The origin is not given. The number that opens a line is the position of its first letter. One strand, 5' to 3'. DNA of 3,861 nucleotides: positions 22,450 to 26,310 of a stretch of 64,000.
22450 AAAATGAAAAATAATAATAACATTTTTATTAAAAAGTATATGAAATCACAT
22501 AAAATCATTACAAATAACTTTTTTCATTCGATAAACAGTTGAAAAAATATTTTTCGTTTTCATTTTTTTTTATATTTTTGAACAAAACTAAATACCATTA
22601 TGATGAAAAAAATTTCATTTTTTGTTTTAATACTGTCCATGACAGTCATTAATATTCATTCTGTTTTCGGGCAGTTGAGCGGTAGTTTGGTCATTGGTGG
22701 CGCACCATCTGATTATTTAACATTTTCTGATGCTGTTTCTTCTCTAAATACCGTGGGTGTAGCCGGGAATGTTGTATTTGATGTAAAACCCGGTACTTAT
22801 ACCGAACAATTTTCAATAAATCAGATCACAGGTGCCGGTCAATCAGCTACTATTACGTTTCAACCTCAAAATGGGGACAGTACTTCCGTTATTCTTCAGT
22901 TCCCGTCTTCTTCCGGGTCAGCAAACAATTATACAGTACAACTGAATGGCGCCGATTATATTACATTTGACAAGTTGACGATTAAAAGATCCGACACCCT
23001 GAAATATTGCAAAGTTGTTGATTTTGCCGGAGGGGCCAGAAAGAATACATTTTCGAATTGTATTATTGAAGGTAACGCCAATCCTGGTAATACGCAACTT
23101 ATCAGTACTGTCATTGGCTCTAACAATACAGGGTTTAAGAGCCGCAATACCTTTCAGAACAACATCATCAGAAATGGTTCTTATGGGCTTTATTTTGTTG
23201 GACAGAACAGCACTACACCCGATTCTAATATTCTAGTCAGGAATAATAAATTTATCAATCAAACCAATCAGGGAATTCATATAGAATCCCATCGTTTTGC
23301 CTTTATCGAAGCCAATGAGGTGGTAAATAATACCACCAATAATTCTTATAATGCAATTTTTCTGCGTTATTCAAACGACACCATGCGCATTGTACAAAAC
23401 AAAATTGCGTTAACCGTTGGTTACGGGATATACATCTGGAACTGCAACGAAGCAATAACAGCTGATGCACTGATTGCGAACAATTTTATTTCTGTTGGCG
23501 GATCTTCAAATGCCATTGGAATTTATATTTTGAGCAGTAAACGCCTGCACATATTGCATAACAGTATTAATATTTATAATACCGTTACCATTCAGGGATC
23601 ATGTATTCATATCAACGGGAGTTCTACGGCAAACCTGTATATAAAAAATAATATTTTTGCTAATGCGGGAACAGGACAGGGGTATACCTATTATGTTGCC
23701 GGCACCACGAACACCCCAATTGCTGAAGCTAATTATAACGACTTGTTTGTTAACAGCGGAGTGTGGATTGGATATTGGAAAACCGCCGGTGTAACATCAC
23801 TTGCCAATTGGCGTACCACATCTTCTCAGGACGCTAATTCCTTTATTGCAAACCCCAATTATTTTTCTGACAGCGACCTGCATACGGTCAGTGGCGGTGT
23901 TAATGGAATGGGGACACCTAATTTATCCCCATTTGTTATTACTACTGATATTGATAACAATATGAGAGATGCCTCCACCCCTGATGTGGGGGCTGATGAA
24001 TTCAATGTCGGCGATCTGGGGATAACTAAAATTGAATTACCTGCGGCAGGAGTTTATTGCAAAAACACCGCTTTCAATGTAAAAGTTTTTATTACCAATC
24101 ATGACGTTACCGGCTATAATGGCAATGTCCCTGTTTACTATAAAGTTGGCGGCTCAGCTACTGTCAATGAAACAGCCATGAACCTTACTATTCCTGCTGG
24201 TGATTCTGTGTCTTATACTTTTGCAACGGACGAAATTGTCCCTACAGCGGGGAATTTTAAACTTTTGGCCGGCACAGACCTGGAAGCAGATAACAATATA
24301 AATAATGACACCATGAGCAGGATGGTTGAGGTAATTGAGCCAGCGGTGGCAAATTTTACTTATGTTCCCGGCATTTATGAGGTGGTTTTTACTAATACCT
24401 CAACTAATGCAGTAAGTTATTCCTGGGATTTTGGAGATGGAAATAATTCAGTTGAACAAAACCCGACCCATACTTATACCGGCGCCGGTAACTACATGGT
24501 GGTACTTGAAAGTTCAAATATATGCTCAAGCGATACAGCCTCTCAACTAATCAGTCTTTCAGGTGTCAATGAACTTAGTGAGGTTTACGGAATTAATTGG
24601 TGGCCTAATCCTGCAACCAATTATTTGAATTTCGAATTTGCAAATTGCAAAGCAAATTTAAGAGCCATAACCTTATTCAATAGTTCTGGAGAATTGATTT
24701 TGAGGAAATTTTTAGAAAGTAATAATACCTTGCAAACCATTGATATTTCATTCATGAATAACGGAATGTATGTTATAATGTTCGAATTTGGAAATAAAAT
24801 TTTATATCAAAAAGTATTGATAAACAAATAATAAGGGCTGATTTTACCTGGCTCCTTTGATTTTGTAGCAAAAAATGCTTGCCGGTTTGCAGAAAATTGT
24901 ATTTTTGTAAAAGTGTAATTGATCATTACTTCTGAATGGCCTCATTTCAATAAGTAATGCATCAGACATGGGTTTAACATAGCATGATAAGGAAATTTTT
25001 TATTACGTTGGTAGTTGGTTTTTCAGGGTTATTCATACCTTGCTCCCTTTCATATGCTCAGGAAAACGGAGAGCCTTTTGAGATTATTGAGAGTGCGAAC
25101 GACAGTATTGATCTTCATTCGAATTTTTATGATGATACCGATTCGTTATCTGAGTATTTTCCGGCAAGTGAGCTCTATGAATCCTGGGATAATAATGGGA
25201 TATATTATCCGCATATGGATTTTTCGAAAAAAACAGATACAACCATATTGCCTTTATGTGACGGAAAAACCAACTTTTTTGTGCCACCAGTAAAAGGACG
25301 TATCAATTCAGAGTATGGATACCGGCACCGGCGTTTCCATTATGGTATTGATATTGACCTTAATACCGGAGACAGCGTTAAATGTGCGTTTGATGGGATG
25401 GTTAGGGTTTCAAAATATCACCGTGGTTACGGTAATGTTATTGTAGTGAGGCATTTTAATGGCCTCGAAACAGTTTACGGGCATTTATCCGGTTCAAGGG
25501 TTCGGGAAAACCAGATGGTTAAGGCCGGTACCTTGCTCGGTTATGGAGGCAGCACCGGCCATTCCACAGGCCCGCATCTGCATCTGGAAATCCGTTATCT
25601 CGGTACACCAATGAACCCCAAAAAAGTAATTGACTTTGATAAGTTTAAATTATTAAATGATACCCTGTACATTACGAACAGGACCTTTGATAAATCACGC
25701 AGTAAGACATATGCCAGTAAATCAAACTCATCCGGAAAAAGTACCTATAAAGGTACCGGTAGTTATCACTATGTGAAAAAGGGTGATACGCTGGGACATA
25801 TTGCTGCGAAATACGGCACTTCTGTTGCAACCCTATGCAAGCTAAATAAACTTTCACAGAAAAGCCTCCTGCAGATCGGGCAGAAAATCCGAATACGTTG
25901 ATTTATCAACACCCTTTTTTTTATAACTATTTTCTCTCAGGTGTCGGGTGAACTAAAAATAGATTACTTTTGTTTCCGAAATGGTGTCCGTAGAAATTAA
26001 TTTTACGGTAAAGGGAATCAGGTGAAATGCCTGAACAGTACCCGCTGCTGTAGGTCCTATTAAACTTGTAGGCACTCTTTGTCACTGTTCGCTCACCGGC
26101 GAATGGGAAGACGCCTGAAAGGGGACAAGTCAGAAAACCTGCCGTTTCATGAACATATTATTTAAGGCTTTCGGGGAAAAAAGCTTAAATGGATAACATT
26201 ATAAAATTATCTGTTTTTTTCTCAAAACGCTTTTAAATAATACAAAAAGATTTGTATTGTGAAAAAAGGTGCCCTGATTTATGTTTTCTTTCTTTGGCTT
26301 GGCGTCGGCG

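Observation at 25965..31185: Cobalamin-riboswitch-controlled four-gene operon with near-zero intergenic spacing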

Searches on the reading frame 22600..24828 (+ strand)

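Call 71: search_protein_families(library=pfam, proteins=[window:22600-24828:+], max_evalue=0.00001)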
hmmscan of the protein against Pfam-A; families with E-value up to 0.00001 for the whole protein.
window:22600-24828:+ (743 aa): 5 families
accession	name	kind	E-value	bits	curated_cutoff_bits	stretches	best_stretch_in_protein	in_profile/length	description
PF18911.6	PKD_4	-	1e-13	51.5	27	1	596-649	25-79/85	PKD domain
PF18962.6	Por_Secre_tail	-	7e-11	42.7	27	1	668-741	2-75/75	Secretion system C-terminal sorting domain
PF00801.26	PKD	-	1.4e-10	41.4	23.5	1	587-648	9-75/80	PKD domain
PF13229.12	Beta_helix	-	2.1e-08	34.4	25.9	1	208-369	8-147/158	Right handed beta helix region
PF05048.19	NosD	-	1.2e-07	31.8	23.6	1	163-332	25-179/212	Periplasmic copper-binding protein (NosD)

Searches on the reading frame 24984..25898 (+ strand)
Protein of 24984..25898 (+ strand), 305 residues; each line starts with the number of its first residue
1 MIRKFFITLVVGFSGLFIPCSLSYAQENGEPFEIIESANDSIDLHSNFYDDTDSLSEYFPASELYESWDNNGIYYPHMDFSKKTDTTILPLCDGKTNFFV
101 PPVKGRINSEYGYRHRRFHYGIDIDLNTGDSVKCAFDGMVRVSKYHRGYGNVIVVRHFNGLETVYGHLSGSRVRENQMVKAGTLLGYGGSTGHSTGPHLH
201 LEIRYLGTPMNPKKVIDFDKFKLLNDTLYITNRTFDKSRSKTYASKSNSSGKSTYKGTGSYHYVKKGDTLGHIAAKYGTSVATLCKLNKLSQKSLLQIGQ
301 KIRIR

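Call 71: search_protein_families(library=pfam, proteins=[window:24984-25898:+], max_evalue=0.00001)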
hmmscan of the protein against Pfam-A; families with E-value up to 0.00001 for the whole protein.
window:24984-25898:+ (305 aa): 2 families
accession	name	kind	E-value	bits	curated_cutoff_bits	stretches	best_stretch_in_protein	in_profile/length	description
PF01551.29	Peptidase_M23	-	3.1e-31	107.9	28.7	1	117-212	1-96/96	Peptidase family M23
PF01476.26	LysM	-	5.6e-15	55.4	20.9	1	262-304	1-42/43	LysM domain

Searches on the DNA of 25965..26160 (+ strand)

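Call 33: build_rna_model(alignment_id=A2)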
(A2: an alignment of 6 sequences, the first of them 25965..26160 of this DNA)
Model R1 built from alignment A2 (6 sequences, 213 columns); structure: RNAalifold consensus.
model positions 203; base pairs 41; branch points 3; effective number of sequences 2.11; information 0.59 bits per position. Calibrated on 0.2 Mb of random sequence (short: E-values are rough).
structure used (alignment columns):
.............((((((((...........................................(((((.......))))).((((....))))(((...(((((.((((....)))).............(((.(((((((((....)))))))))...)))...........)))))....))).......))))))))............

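Call 34: search_with_rna_model(model_id=R1, sources=[window, L001, L002, L003, L004, L005, L006, L007, L008, L009, L010, L011, L012, L013, L014, L015, L016, L017, L018, L019, L020, L021, L022, L023, L024, L025, L026, L027, L028, L029, L030, L031, L032, L033, L034, L035, L036, L037, L038, L039, L040, L041, L042, L043, L044, L045, L046, L047, L048, L049, L050, L051, L052, L053, L054, L055, L056, L057, L058, L059, L060, L061, L062, L063, L064, L065, L066, L067, L068, L069, L070, L071, L072, L073, L074, L075, L076, L077, L078, L079, L080], max_evalue=0.001)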
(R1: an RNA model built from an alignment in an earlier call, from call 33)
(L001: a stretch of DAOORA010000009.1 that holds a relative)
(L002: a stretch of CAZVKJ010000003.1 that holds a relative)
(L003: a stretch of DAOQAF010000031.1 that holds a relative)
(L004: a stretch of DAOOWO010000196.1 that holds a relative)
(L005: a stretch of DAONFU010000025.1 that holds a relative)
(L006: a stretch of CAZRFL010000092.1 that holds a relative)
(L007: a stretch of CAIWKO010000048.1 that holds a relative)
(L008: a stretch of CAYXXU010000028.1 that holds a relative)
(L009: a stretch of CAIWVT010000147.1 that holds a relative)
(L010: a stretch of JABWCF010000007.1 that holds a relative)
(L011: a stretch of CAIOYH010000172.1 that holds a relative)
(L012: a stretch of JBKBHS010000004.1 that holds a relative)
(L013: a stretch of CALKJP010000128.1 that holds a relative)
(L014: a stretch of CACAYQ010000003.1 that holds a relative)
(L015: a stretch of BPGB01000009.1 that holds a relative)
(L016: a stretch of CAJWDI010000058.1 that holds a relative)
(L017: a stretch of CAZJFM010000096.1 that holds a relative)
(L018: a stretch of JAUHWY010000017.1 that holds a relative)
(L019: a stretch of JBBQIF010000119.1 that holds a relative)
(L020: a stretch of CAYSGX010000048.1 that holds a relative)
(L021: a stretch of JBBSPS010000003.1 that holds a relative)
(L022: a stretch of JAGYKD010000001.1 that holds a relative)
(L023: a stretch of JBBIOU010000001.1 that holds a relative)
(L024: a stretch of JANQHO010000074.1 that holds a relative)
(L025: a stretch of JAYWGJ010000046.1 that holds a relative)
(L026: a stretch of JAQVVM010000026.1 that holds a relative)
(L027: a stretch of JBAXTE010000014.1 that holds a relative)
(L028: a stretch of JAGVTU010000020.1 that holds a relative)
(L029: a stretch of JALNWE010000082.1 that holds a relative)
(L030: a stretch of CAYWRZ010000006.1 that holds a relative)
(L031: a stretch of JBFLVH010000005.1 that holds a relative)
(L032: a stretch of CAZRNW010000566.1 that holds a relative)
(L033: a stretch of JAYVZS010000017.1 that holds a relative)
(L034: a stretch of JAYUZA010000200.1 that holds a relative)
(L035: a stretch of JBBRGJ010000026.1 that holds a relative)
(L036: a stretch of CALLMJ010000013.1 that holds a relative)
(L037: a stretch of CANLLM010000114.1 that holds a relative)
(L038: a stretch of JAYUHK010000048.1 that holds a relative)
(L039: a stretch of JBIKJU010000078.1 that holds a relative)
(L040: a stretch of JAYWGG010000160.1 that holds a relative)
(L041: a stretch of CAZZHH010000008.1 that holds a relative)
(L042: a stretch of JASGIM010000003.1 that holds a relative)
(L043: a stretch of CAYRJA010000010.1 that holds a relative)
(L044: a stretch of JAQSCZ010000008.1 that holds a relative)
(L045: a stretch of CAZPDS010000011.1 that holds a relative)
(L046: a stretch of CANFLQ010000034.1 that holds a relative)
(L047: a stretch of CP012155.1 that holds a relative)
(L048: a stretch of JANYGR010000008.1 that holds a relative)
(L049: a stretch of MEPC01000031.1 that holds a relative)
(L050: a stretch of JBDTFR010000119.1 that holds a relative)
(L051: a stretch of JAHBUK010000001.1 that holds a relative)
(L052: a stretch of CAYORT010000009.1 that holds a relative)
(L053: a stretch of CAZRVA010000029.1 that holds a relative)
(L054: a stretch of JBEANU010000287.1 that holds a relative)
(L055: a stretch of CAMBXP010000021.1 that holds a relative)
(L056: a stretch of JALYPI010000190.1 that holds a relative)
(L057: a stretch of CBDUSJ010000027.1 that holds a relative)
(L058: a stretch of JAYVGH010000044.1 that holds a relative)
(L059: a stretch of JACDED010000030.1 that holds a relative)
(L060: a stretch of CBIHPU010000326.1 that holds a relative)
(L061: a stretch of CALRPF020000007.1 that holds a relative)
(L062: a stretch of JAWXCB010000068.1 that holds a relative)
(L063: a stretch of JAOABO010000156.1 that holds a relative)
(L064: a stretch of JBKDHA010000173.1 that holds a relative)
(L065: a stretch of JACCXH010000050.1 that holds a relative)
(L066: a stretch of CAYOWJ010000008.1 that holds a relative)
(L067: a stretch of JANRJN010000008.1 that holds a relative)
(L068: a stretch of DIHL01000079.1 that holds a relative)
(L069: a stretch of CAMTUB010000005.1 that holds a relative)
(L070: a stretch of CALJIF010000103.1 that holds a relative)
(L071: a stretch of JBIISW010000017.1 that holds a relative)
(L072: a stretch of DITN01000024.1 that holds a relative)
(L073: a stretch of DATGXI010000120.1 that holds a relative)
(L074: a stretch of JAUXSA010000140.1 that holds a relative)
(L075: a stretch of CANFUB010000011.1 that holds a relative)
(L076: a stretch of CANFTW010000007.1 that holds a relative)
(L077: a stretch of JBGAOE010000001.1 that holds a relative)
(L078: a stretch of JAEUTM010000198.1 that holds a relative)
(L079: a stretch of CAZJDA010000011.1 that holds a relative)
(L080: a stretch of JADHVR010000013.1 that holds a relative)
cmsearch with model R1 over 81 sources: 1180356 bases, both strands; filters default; matches with E-value up to 0.001: 62.
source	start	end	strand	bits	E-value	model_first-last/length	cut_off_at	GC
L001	4789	4985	+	194.2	1.9e-39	1-203/203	no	0.48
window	25965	26160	+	194.2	1.9e-39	1-203/203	no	0.44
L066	6375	6583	+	191.5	7e-39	1-203/203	no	0.44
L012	4449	4645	+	183.7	3.5e-37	1-203/203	no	0.41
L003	5072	5269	+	178.1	5.9e-36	1-203/203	no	0.45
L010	4796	4995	+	173.8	5.3e-35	1-203/203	no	0.44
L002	4997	5192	+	172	1.3e-34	1-203/203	no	0.41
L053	7720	7915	+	167.3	1.4e-33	1-203/203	no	0.38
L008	4359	4561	+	166.9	1.6e-33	1-203/203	no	0.42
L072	7721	7916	+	163.7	8.3e-33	1-203/203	no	0.38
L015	3223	3417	+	162.4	1.6e-32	1-203/203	no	0.38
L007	5123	5324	+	159.1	8.3e-32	1-203/203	no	0.39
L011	3723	3918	+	154.3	9.5e-31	1-203/203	no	0.37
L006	174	378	+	144.4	1.4e-28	1-203/203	no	0.46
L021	2969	3178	+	138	3.3e-27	1-203/203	no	0.4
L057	3595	3799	+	136.5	6.9e-27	1-203/203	no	0.46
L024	1442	1646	+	132.9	4.4e-26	1-203/203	no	0.51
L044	4991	5202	+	128.5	3.9e-25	1-203/203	no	0.39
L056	4914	5101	+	127.2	7.6e-25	1-203/203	no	0.4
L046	4741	4931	+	126.4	1.1e-24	1-203/203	no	0.37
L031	4742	4934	+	124.8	2.6e-24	1-203/203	no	0.46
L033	4745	4938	+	124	3.8e-24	1-203/203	no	0.39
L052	2924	3129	+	120.5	2.1e-23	1-203/203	no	0.46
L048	7752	7939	+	120.5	2.1e-23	1-203/203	no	0.38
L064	3266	3466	+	119.2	4.2e-23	1-203/203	no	0.52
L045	5179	5368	+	118.1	7.2e-23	1-203/203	no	0.48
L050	4756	4975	+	115.5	2.7e-22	1-203/203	no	0.33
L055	5155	5360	+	115.2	3.1e-22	1-203/203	no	0.42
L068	7748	7937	+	112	1.6e-21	1-203/203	no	0.33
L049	3289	3522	+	111.7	1.8e-21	1-203/203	no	0.39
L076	7728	7911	+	111.5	2e-21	1-203/203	no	0.34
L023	4991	5194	+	109.6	5.2e-21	1-203/203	no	0.43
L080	5804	6023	+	108.5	9.2e-21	1-203/203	no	0.46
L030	5064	5259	+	106.1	3e-20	1-203/203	no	0.53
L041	5018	5209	+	105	5.4e-20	1-203/203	no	0.42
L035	5015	5212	+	102.7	1.6e-19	1-203/203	no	0.41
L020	3460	3681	+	101.4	3.2e-19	1-203/203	no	0.45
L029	4561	4754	+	100.5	5.1e-19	1-203/203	no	0.35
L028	4976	5177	+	98.9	1.1e-18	1-203/203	no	0.43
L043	4985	5173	+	98.2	1.6e-18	1-203/203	no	0.43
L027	4703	4981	+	98.1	1.7e-18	1-203/203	no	0.39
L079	6290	6523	+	96.4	3.9e-18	1-203/203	no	0.49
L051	4622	4814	+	95.8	5.4e-18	1-203/203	no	0.59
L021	10305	10497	+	94.5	1e-17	1-203/203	no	0.35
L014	5531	5715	+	94.3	1.1e-17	1-203/203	no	0.41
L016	341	526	+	92.8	2.4e-17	1-203/203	no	0.4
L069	3902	4112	+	92.7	2.5e-17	1-203/203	no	0.4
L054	3580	3791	+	91.2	5.4e-17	1-203/203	no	0.38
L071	7685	7870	+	90.3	8.3e-17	1-203/203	no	0.31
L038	4972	5162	+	88.9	1.7e-16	1-203/203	no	0.37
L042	4592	4780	+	87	4.5e-16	1-203/203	no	0.6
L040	4714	4904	+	85.1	1.2e-15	1-203/203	no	0.39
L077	7423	7627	+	81.7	6.5e-15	1-203/203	no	0.48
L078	5086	5220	+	80.1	1.4e-14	1-203/203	no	0.41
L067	7572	7762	+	78.8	2.7e-14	1-203/203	no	0.32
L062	4628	4818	+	77.1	6.3e-14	1-203/203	no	0.42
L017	1120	1300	+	70.2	2e-12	1-203/203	no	0.5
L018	4630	4810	+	70.2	2e-12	1-203/203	no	0.5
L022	4585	4765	+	66.8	1.1e-11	1-203/203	no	0.49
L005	1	98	+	66.7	1.2e-11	105-203/203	5'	0.51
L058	7542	7685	+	60.5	2.7e-10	37-183/203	no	0.29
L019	1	75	+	51.2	2.8e-08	128-203/203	5'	0.45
